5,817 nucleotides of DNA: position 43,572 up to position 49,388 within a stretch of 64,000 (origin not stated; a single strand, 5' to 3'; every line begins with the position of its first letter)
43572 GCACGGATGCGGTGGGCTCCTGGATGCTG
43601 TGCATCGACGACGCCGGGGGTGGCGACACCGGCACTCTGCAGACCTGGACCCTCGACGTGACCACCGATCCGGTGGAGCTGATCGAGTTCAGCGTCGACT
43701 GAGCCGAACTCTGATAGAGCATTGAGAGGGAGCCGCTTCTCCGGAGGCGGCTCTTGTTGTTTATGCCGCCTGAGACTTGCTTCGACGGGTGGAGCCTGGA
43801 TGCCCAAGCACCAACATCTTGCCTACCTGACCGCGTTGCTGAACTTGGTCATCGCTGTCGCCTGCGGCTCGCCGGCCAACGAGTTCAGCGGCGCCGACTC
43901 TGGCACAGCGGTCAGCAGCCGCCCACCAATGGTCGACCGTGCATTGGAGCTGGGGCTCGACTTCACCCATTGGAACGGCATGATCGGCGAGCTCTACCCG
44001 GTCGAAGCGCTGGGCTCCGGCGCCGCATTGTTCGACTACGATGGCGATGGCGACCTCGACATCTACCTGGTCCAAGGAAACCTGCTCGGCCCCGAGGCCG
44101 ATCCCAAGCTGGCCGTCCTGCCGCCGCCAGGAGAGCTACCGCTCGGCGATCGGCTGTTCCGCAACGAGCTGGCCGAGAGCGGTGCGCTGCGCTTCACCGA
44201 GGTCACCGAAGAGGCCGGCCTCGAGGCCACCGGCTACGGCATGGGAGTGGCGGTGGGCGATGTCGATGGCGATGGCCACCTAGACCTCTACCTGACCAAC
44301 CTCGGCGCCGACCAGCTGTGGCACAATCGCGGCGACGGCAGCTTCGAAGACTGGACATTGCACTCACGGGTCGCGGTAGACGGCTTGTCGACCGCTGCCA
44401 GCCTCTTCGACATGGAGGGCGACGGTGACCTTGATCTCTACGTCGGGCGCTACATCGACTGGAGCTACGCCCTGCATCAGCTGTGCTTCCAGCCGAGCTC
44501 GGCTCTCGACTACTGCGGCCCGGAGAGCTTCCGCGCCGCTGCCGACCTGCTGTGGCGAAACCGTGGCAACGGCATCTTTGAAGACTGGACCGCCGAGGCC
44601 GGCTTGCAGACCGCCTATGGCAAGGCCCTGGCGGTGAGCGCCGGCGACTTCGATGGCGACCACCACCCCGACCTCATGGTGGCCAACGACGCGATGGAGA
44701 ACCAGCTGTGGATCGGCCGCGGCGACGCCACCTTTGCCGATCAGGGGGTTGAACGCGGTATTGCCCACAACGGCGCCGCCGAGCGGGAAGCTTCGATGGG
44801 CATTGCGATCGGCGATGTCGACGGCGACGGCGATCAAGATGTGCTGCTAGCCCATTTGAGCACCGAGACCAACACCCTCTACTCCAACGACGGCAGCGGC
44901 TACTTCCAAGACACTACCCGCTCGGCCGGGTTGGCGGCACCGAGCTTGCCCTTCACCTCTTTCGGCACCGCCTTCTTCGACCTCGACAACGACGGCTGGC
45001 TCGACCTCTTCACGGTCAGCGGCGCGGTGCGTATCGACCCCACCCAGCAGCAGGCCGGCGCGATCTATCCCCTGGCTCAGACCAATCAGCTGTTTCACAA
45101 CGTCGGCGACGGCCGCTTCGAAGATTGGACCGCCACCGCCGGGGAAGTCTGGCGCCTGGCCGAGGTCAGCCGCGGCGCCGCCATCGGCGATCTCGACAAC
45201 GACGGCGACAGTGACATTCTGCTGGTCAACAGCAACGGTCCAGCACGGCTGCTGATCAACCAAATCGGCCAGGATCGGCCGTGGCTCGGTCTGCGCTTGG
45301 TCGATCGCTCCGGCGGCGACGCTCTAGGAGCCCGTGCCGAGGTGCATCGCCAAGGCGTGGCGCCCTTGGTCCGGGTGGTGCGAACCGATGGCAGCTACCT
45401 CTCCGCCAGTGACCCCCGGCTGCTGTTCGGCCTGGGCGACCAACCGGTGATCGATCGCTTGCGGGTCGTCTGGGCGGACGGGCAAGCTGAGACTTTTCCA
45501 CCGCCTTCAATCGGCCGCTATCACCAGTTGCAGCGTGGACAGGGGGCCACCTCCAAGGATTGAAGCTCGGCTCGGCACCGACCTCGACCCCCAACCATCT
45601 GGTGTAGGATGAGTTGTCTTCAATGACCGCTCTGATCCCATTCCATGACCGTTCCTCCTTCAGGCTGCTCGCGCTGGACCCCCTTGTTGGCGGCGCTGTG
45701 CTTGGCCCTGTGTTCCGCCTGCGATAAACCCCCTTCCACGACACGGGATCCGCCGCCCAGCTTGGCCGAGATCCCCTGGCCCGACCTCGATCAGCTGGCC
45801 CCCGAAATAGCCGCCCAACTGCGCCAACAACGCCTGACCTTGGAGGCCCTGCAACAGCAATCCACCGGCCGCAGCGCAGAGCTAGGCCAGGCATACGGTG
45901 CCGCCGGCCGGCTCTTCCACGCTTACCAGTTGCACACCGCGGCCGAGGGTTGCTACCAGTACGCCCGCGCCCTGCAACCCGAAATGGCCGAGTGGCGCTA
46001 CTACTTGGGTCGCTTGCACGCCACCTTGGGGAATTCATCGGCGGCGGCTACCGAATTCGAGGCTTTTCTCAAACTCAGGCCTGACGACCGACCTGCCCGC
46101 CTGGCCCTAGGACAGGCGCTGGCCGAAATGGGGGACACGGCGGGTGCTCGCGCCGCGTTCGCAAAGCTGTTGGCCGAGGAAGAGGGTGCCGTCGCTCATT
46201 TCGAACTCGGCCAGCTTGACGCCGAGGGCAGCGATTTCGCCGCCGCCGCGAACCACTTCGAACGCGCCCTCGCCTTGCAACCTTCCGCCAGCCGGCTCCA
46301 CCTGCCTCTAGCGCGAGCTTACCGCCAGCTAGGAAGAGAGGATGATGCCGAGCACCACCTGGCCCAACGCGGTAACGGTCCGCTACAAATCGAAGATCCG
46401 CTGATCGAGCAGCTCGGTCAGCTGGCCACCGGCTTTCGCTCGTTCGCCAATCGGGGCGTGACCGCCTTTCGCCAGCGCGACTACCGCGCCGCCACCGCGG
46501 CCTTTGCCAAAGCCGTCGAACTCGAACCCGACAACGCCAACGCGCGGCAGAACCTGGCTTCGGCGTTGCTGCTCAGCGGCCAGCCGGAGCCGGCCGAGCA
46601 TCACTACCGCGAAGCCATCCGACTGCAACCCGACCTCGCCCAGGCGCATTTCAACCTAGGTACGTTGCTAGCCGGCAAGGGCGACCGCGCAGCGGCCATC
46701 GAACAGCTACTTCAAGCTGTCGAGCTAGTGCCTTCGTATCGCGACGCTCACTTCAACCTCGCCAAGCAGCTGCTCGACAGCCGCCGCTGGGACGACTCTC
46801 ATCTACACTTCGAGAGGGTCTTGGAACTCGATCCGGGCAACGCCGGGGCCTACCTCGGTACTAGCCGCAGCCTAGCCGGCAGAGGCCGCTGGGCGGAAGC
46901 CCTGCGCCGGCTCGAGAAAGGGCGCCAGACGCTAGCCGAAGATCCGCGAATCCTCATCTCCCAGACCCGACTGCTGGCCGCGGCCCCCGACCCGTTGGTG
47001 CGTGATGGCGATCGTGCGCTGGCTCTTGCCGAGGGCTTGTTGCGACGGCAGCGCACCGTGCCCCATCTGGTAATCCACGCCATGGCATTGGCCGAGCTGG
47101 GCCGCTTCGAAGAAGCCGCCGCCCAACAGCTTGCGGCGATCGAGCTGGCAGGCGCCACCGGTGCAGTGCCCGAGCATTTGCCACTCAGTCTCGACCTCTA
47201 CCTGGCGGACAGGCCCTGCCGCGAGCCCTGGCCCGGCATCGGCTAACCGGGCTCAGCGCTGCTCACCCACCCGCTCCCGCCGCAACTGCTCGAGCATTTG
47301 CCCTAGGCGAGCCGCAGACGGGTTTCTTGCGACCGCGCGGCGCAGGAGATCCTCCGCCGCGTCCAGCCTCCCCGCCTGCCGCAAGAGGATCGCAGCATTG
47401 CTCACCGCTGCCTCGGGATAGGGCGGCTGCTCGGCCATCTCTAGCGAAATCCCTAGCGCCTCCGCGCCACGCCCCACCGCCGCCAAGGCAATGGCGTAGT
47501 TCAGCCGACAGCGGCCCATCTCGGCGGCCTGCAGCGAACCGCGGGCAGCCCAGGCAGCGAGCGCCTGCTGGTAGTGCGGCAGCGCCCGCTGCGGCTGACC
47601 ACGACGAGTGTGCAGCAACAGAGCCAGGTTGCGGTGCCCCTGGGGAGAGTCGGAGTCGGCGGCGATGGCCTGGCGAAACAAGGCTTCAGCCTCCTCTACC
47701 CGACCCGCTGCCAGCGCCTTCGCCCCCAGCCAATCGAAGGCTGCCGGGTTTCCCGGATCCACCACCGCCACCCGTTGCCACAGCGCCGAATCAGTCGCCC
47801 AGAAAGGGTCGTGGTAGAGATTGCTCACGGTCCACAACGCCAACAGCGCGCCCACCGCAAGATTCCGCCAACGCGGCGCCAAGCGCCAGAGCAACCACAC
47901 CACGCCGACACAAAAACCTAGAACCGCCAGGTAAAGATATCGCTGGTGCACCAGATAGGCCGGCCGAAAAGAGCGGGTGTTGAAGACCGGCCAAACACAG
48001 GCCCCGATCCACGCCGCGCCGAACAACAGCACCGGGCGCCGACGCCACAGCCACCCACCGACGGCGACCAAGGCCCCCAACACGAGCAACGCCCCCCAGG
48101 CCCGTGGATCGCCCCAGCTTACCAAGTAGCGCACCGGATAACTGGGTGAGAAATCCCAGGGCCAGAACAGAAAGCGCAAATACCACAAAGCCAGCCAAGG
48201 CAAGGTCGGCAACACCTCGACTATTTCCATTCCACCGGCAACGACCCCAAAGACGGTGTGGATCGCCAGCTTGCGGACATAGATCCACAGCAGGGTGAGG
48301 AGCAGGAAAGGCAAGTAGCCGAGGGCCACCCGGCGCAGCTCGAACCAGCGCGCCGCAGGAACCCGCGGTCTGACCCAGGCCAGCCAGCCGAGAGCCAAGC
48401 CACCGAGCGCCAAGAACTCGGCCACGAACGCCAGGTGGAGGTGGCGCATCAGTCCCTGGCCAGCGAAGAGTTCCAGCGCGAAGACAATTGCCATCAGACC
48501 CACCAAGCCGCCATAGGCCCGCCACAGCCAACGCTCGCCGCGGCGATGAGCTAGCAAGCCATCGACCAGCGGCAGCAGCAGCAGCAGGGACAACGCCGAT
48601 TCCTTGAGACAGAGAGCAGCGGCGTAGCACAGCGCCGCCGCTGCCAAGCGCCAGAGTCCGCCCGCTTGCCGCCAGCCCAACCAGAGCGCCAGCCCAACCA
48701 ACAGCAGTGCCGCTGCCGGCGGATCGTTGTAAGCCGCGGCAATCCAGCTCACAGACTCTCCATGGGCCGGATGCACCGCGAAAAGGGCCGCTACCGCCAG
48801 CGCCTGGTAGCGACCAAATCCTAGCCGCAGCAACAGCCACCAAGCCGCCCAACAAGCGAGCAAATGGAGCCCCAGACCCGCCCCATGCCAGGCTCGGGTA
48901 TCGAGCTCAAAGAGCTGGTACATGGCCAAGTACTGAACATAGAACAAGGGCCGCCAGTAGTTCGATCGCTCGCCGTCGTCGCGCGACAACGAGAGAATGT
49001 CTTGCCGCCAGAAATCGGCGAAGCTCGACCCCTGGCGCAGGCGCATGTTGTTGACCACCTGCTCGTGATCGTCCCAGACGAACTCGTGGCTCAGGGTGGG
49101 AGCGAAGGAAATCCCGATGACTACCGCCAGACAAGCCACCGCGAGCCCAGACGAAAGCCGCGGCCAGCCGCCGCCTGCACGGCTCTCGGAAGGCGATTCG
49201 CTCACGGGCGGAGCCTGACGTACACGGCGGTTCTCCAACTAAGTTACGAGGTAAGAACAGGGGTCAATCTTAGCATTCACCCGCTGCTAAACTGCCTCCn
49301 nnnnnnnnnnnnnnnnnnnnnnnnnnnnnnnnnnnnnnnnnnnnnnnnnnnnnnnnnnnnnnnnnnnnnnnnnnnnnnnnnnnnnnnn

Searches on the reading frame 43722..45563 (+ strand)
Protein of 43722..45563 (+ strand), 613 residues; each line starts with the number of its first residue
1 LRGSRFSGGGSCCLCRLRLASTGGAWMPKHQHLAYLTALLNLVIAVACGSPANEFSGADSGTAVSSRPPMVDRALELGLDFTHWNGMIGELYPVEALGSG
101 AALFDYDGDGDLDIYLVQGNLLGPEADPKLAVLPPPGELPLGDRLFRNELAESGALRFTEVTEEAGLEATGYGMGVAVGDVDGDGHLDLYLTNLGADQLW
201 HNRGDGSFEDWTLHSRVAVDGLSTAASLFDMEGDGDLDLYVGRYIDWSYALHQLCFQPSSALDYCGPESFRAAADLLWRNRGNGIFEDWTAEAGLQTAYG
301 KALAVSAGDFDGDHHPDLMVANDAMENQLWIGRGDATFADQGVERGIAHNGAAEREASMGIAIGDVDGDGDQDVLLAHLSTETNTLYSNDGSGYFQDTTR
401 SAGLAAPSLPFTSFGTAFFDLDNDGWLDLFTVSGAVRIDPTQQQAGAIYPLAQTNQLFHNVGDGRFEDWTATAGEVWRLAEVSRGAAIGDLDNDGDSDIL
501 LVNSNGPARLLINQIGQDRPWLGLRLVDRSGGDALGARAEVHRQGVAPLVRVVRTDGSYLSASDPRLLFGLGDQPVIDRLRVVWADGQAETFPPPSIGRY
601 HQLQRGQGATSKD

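Call 53: search_protein_families(library=pfam, proteins=[window:43722-45563:+], max_evalue=0.0001)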
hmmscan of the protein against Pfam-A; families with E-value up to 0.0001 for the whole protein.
window:43722-45563:+ (613 aa): 3 families
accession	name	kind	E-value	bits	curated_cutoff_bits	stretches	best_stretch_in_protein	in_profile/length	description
PF13517.12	FG-GAP_3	-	1e-45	154.6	26.9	6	180-241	1-61/61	FG-GAP-like repeat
PF01839.29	FG-GAP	-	5.5e-19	68.1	22.1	0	173-205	2-31/37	FG-GAP repeat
PF07593.17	UnbV_ASPIC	-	9.6e-15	54.7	23.4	1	534-600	1-66/68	ASPIC and UnbV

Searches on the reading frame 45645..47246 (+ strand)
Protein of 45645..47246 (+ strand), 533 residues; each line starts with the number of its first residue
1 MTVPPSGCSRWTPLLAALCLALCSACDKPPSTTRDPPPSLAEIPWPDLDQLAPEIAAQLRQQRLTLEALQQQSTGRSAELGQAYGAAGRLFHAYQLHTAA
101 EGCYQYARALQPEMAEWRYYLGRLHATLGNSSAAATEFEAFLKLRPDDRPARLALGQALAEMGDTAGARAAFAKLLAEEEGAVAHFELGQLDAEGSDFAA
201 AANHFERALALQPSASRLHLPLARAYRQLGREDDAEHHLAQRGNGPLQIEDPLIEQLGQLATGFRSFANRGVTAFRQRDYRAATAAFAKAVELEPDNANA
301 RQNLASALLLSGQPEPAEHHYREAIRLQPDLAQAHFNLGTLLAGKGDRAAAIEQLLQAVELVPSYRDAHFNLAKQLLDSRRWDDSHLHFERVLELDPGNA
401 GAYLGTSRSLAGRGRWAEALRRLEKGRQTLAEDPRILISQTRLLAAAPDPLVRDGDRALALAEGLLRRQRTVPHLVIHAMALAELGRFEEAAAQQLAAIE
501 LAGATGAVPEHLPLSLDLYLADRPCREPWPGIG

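Call 53: search_protein_families(library=pfam, proteins=[window:45645-47246:+], max_evalue=0.0001)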
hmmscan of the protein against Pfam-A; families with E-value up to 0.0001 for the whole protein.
window:45645-47246:+ (533 aa): 16 families
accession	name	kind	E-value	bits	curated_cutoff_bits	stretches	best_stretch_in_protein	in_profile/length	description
PF07719.23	TPR_2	-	5.1e-34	114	27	0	367-399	2-34/34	Tetratricopeptide repeat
PF13432.12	TPR_16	-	1.7e-31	108.7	32.7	6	304-364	3-63/65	Tetratricopeptide repeat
PF14559.12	TPR_19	-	1.9e-29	102.2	25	3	274-333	1-60/68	Tetratricopeptide repeat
PF13181.12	TPR_8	-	1.6e-26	90.6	25.7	0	332-361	1-30/34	Tetratricopeptide repeat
PF00515.34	TPR_1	-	3.9e-24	83.9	27.8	0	298-330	1-33/34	Tetratricopeptide repeat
PF13431.12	TPR_17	-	2.1e-23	81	24.4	0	287-315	2-30/34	Tetratricopeptide repeat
PF13414.12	TPR_11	-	4e-23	81.3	26.8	1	320-346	16-42/42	TPR repeat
PF13428.12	TPR_14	-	4.9e-19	67.3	23.5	0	117-158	3-44/44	Tetratricopeptide repeat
PF23914.1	TPR_CcmH_CycH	-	1.2e-16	61.4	42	1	274-363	60-152/158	Cytochrome c-type biogenesis protein H TPR domain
PF13424.12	TPR_12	-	3.5e-14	53.2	30.1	1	269-328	8-75/77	Tetratricopeptide repeat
PF13371.12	TPR_9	-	4.8e-11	43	35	1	97-154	11-68/73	Tetratricopeptide repeat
PF13174.12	TPR_6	-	4.4e-09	36.8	26.3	0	151-177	2-28/33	Tetratricopeptide repeat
PF24575.1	TPR_Slam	-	6.6e-09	36.6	35.2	0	270-317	53-100/104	Surface lipoprotein assembly modifier, N-terminal TPR repeats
PF12895.13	ANAPC3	-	2.1e-07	31.5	27.2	0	277-335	2-59/82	Anaphase-promoting complex, cyclosome, subunit 3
PF16918.11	PknG_TPR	-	7.6e-07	28.7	27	1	269-380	133-243/340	Protein kinase G tetratricopeptide repeat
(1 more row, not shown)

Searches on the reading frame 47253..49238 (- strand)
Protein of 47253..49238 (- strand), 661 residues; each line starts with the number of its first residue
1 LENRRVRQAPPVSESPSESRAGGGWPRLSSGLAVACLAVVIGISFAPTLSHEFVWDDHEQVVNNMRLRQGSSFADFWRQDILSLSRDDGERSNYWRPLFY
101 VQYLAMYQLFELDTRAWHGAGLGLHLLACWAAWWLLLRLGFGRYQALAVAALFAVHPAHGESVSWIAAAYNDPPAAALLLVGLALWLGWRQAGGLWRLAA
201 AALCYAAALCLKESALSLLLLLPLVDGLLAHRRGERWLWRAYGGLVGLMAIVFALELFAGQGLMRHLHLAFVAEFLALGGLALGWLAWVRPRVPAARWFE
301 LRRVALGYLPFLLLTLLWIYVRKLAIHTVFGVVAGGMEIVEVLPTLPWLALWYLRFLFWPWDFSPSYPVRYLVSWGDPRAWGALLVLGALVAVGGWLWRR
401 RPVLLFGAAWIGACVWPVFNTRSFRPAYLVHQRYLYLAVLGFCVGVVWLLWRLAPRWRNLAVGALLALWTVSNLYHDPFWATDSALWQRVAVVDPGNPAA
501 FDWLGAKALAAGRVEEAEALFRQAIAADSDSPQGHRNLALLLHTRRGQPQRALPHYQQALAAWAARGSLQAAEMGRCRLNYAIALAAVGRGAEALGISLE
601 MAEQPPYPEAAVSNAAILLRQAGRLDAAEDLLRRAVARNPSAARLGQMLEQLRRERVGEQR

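Call 53: search_protein_families(library=pfam, proteins=[window:47253-49238:-], max_evalue=0.0001)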
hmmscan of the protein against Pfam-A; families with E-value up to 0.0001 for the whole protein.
window:47253-49238:- (661 aa): 10 families
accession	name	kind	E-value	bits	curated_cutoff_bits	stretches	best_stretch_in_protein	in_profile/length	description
PF00515.34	TPR_1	-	4.1e-08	33.2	27.8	0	615-641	7-33/34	Tetratricopeptide repeat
PF13176.12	TPR_7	-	5.1e-07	29.7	27.9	0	537-561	4-27/36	Tetratricopeptide repeat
PF13431.12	TPR_17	-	8.7e-07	29.2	24.4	0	520-553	1-33/34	Tetratricopeptide repeat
PF13414.12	TPR_11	-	9.2e-07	28.9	26.8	0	511-543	7-39/42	TPR repeat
PF14559.12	TPR_19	-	2.3e-06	28.3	25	0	494-537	21-64/68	Tetratricopeptide repeat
PF13432.12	TPR_16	-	2.8e-06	28.1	32.7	1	508-564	7-62/65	Tetratricopeptide repeat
PF13428.12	TPR_14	-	3.7e-06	27.5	23.5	0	615-645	7-37/44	Tetratricopeptide repeat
PF13424.12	TPR_12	-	7.8e-06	26.4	30.1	0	535-595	6-65/77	Tetratricopeptide repeat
PF13374.12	TPR_10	-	1.9e-05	24.9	27.5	0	613-638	6-31/42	Tetratricopeptide repeat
PF07719.23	TPR_2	-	3.3e-05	24.1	27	0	499-529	2-32/34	Tetratricopeptide repeat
